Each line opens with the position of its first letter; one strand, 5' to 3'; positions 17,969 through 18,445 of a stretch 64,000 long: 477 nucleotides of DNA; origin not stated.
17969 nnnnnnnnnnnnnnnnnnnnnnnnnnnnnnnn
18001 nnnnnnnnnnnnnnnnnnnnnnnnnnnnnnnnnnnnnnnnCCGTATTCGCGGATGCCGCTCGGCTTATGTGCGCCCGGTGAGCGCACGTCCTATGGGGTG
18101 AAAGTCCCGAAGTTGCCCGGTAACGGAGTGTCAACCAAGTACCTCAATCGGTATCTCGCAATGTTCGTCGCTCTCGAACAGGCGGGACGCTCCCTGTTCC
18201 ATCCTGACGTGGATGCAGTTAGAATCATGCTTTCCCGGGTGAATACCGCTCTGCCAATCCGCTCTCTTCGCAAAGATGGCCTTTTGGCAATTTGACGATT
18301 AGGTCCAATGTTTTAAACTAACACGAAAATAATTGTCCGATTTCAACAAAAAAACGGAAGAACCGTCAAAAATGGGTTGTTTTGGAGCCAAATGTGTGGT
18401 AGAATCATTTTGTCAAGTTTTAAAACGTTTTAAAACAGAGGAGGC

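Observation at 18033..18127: Second, truncated copy of the same intron 5' end behind another hairpin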

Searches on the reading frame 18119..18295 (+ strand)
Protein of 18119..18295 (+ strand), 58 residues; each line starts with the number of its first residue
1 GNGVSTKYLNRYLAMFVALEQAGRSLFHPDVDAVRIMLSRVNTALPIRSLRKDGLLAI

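Call 11: search_protein_families(library=pfam, proteins=[window:18128-18295:+], max_evalue=0.01)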
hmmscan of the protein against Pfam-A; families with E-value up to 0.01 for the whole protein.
window:18128-18295:+ (55 aa): 0 families

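Call 12: search_protein_families(library=ncbifam, proteins=[window:18128-18295:+], max_evalue=0.01)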
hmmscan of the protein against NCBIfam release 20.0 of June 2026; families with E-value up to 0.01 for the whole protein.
window:18128-18295:+ (55 aa): 0 families

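Call 16: find_homologous_proteins(query=window:18119-18295:+, max_evalue=0.01)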
Query window:18119-18295:+ (58 aa): 15 proteins with E <= 0.01 among 15 candidates.
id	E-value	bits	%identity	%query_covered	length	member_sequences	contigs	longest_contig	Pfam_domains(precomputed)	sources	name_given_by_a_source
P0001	6.1e-27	109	95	100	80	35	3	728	-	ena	-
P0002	9.4e-27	108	95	100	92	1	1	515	-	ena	-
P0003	2.2e-26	107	95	98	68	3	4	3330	-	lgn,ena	-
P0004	2.2e-26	107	95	98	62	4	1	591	-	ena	-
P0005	2.5e-26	107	95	100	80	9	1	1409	-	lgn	-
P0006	1.3e-25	105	96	95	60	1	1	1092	-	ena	-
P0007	8.9e-25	102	89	98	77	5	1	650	-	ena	-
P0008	1.4e-24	102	93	95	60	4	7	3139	-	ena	-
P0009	1.4e-24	102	89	98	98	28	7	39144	-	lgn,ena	-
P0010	2.0e-24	101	93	95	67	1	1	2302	-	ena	-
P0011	3.3e-23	97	91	95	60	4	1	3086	-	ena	-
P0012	4.2e-22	94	89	95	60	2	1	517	-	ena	-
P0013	3.5e-21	91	83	100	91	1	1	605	-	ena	-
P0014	5.2e-21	90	81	98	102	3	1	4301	-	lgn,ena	-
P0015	5.9e-17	78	74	98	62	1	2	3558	-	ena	-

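Call 19: find_encoding_contigs(protein=P0009, flank=6000, max_places=8)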
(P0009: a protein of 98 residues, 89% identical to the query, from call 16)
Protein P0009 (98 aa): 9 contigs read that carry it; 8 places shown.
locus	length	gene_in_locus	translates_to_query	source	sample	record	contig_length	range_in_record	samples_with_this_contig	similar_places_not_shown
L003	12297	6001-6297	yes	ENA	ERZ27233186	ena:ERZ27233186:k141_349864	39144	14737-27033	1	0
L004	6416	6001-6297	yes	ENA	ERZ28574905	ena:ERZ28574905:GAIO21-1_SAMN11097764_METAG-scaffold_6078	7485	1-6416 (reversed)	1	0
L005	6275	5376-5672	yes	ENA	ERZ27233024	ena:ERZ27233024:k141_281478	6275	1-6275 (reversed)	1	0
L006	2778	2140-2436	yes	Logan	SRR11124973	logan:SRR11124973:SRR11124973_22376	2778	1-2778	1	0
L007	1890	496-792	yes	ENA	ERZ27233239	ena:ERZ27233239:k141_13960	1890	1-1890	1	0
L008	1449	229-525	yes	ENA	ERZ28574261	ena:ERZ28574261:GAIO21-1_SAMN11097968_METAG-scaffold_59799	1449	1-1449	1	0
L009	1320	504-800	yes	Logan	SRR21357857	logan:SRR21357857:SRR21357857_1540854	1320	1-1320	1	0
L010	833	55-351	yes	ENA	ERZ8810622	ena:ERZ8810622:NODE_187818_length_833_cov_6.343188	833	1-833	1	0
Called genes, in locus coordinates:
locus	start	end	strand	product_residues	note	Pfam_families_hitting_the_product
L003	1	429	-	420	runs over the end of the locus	PF00162:PGK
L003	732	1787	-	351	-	PF02800:Gp_dh_C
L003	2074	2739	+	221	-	PF02811:PHP (weak), PF13263:PHP_C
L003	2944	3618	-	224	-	PF10633:NPCBM_assoc (faint)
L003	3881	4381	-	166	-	-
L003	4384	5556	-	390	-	PF02687:FtsX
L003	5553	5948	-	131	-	PF00005:ABC_tran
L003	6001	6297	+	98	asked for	-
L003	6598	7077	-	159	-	PF01661:Macro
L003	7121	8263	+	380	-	PF00589:Phage_integrase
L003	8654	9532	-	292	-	PF00165:HTH_AraC (faint), PF12833:HTH_18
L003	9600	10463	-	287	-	PF02525:Flavodoxin_2, PF03358:FMN_red, PF09860:DUF2087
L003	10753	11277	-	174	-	PF00583:Acetyltransf_1, PF24553:Rv0428c_C (weak), PF13673:Acetyltransf_10, PF13508:Acetyltransf_7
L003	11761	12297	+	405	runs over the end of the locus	PF10509:GalKase_gal_bdg, PF00288:GHMP_kinases_N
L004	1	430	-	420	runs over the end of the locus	PF00162:PGK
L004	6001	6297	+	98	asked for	-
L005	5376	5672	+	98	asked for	-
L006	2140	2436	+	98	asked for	-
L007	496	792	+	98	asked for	-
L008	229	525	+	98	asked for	-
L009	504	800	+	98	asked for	-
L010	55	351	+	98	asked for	-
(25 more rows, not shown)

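Call 20: find_encoding_contigs(protein=P0013, flank=6000, max_places=6)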
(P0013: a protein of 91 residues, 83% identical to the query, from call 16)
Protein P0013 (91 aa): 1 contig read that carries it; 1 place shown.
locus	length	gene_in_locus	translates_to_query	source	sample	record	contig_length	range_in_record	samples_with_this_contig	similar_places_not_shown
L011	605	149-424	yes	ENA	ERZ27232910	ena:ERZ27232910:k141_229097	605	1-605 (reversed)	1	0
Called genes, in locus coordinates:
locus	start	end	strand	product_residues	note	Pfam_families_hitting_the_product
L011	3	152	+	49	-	?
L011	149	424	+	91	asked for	-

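Call 21: find_encoding_contigs(protein=P0002, flank=6000, max_places=6)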
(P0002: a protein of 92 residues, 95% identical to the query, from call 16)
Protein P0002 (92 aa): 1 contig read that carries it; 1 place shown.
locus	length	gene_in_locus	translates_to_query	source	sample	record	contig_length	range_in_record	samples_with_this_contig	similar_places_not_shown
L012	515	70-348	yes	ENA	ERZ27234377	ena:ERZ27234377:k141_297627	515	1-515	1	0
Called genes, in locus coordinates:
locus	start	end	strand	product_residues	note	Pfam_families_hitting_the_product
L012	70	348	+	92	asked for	-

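Call 26: search_protein_families(library=pfam, proteins=[P0009, P0014, P0007], max_evalue=10)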
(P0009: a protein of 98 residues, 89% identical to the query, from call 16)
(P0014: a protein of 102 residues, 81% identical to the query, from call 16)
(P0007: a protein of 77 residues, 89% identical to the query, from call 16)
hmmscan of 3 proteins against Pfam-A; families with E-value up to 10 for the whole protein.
P0009 (98 aa): 3 families
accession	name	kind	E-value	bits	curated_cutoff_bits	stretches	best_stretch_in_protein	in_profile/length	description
PF12762.13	DDE_Tnp_IS1595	-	0.0028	18.1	27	1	6-55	95-147/153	ISXO2-like transposase domain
PF07913.16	DUF1678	-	0.016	15.5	25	1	26-85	93-152/196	Protein of unknown function (DUF1678)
PF11205.13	DUF2987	-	0.078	13.3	25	1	4-51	89-137/146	Protein of unknown function (DUF2987)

P0014 (102 aa): 0 families

P0007 (77 aa): 1 family
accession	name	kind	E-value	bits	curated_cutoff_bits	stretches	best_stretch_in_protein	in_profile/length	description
PF07913.16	DUF1678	-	0.018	15.3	25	1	7-66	95-154/196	Protein of unknown function (DUF1678)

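Call 31: find_encoding_contigs(protein=P0001, flank=6000, max_places=8)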
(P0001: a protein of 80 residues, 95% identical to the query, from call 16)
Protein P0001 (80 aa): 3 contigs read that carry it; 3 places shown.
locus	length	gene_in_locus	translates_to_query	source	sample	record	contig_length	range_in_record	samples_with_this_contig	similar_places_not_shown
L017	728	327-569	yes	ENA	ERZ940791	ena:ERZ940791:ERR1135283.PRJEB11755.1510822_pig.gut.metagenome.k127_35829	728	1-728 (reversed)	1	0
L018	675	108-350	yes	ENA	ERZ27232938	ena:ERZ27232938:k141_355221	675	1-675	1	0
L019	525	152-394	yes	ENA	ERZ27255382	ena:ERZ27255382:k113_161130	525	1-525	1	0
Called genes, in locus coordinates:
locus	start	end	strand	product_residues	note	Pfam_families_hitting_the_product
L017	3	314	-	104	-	?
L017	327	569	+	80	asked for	-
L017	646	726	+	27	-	?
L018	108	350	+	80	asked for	-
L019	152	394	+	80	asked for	-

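Call 32: find_encoding_contigs(protein=P0008, flank=6000, max_places=8)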
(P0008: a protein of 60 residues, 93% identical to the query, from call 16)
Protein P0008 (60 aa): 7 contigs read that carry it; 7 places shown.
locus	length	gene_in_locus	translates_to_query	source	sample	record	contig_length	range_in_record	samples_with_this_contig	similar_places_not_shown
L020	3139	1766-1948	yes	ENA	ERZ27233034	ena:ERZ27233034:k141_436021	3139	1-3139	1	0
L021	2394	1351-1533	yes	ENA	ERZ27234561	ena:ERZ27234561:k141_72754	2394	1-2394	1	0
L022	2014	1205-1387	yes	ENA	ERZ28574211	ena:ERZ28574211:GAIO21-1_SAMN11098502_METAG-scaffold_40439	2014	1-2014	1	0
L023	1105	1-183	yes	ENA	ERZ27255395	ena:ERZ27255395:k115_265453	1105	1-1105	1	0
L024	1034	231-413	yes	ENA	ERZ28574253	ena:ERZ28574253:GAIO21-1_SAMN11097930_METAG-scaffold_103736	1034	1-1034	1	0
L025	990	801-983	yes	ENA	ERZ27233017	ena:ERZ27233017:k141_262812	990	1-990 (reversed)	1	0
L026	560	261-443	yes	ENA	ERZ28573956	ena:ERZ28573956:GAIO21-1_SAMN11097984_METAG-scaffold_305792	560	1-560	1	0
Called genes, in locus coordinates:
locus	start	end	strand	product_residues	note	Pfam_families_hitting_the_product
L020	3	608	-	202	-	?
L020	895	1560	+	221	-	PF02811:PHP (weak), PF13263:PHP_C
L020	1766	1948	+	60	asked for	-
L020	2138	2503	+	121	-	PF22043:DUF6935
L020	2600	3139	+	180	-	?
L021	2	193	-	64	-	?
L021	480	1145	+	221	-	PF02811:PHP (weak), PF13263:PHP_C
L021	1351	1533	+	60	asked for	-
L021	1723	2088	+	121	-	PF22043:DUF6935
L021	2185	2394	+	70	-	?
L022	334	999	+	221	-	PF02811:PHP (weak), PF13263:PHP_C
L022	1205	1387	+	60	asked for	-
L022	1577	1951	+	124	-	PF22043:DUF6935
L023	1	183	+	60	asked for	?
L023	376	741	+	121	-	PF22043:DUF6935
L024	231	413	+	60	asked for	-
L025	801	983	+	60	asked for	-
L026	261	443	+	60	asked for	-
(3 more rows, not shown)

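Call 34: search_protein_representatives(protein=P0009)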
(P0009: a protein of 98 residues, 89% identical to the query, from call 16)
Query: 98 residues. Proteins with E-value up to 0.001 (for the whole library): 296; up to 1e-10: 23; up to 1e-30: 1. The best 150 are listed.
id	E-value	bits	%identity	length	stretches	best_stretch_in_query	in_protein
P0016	1.3e-31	124.6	57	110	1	1-95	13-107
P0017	1.8e-25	105.0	56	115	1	12-97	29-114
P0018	4.7e-25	103.7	62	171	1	1-83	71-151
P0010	2.7e-24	101.2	93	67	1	44-98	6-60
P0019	5.2e-23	97.1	54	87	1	14-97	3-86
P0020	4.2e-22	94.3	55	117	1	1-78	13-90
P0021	1.6e-20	89.2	54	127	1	12-96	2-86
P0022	7.4e-20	87.1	72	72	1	21-78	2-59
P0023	1.3e-19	86.3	60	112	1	10-76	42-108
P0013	2.8e-19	85.2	70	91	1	35-98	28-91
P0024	8.8e-19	83.6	86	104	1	39-87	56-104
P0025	1.1e-16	76.9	44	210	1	2-96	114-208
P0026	2.4e-16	75.9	93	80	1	1-42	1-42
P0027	8.0e-16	74.2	44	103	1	6-98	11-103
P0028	3.2e-15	72.2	43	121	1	10-98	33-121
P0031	7.9e-14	67.8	40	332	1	3-84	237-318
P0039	6.1e-10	55.4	37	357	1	8-91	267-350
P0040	8.5e-10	54.9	53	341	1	3-57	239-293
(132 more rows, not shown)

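Call 35: search_protein_families(library=pfam, proteins=[P0031, P0039, P0040, P0025, P0018], max_evalue=0.001)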
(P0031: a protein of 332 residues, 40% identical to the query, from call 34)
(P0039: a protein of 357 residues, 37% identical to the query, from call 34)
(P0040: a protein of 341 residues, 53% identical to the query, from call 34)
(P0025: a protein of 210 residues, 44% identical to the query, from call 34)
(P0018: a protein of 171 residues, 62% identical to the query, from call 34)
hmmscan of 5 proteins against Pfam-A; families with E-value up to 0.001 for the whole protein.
P0031 (332 aa): 1 family
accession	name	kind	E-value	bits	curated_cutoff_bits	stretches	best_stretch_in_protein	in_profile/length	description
PF12762.13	DDE_Tnp_IS1595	-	4.1e-15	56.6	27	1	141-290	2-148/153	ISXO2-like transposase domain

P0039 (357 aa): 2 families
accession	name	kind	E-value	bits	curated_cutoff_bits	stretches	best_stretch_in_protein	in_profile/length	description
PF12762.13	DDE_Tnp_IS1595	-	1.9e-14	54.4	27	1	163-318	2-151/153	ISXO2-like transposase domain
PF12760.12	Zn_ribbon_IS1595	-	0.00094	19.5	25.4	0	64-95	20-46/46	Transposase zinc-ribbon domain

P0040 (341 aa): 2 families
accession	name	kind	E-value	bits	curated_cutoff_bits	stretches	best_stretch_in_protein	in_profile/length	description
PF12762.13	DDE_Tnp_IS1595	-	2e-12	47.8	27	1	147-290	5-146/153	ISXO2-like transposase domain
PF13610.12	DDE_Tnp_IS240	-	0.00015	22.4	27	1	221-283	57-119/139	DDE domain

P0025 (210 aa): 1 family
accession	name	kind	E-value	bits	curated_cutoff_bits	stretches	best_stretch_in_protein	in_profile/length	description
PF12762.13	DDE_Tnp_IS1595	-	6.7e-13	49.3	27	1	19-167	2-147/153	ISXO2-like transposase domain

P0018 (171 aa): 1 family
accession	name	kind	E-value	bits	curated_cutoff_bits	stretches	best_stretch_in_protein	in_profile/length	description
PF12762.13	DDE_Tnp_IS1595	-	2.8e-09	37.6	27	1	42-127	62-149/153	ISXO2-like transposase domain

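Call 44: list_cluster_members(proteins=[P0001, P0005, P0002, P0013])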
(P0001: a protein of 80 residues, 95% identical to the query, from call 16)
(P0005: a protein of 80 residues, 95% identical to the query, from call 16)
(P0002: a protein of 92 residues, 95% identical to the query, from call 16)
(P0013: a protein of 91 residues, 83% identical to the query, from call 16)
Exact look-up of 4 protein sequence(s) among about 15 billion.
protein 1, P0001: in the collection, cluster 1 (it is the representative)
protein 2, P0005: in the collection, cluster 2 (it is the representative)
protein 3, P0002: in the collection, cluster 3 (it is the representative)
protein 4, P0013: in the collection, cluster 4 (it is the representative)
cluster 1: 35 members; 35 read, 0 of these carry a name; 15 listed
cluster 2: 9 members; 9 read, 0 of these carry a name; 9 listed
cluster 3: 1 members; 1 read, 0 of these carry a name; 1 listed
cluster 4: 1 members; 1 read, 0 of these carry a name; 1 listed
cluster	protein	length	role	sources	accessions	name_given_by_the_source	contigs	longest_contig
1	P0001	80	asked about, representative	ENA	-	-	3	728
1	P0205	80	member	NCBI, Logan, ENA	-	-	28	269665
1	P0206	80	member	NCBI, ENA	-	-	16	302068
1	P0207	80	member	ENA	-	-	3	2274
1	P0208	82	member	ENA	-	-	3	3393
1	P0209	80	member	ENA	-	-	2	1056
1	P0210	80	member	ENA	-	-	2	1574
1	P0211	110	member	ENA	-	-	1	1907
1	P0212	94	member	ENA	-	-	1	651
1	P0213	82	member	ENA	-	-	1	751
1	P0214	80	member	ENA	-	-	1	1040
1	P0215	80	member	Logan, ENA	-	-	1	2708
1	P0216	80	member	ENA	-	-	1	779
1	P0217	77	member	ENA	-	-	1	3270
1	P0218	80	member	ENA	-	-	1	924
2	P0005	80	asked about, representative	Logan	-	-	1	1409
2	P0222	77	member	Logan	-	-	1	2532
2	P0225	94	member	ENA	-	-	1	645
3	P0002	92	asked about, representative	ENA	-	-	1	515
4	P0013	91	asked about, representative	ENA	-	-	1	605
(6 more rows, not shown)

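Call 47: find_encoding_contigs(protein=P0211, flank=3000, max_places=4)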
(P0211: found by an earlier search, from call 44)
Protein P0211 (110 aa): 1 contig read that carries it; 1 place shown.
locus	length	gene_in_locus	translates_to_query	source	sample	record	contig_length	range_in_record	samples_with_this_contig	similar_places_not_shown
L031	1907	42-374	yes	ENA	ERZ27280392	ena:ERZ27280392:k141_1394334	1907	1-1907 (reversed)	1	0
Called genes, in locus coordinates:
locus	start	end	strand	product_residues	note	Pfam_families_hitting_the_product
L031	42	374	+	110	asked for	-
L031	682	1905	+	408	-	?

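Call 48: find_encoding_contigs(protein=P0217, flank=4000, max_places=4)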
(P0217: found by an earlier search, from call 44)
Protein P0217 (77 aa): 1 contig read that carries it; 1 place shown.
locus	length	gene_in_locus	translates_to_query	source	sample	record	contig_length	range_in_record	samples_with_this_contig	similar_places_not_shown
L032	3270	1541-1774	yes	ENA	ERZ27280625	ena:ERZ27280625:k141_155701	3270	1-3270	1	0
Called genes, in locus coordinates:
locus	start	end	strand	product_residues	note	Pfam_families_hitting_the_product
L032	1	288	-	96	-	?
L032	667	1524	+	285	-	PF01170:UPF0020 (faint), PF01555:N6_N4_Mtase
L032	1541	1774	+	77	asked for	-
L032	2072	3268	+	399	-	?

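Call 52: find_encoding_contigs(protein=P0222, flank=4000, max_places=4)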
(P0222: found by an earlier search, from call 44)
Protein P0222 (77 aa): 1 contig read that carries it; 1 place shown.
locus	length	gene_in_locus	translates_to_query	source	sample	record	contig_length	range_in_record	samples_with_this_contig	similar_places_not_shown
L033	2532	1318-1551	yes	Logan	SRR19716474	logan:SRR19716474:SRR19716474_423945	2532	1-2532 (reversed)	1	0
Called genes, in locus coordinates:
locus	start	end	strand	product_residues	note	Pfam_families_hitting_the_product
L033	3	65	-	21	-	?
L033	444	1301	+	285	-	PF01555:N6_N4_Mtase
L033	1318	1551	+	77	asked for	-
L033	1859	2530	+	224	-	?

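Call 53: find_encoding_contigs(protein=P0225, flank=4000, max_places=4)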
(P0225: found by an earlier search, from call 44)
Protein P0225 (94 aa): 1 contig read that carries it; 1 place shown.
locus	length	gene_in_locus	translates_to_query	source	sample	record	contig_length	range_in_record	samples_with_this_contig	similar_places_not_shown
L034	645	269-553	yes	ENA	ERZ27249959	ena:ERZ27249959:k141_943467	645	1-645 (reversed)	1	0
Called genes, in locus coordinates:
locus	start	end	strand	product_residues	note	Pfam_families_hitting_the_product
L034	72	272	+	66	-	-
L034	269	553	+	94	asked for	-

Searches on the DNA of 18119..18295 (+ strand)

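Call 66: search_dna_similar(query=L032:1-1546:+, collection=phages, mode=distant, max_rows=8)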
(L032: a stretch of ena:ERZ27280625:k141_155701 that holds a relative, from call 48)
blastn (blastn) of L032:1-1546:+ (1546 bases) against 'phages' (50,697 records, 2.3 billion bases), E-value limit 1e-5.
Records with a match: 1; places in all: 1; records where one place covers at least 80% of the query: 0.
Best place of each record, by identity: 60-80% 1.
By first word of the organism name: Bacteriophage 1.
By host as written in the record: - 1.
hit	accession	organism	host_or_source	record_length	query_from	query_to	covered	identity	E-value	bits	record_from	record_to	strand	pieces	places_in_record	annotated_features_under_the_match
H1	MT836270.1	Bacteriophage sp.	human fecal samples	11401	678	1484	52%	68.2%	1e-77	297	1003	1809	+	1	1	record has no annotation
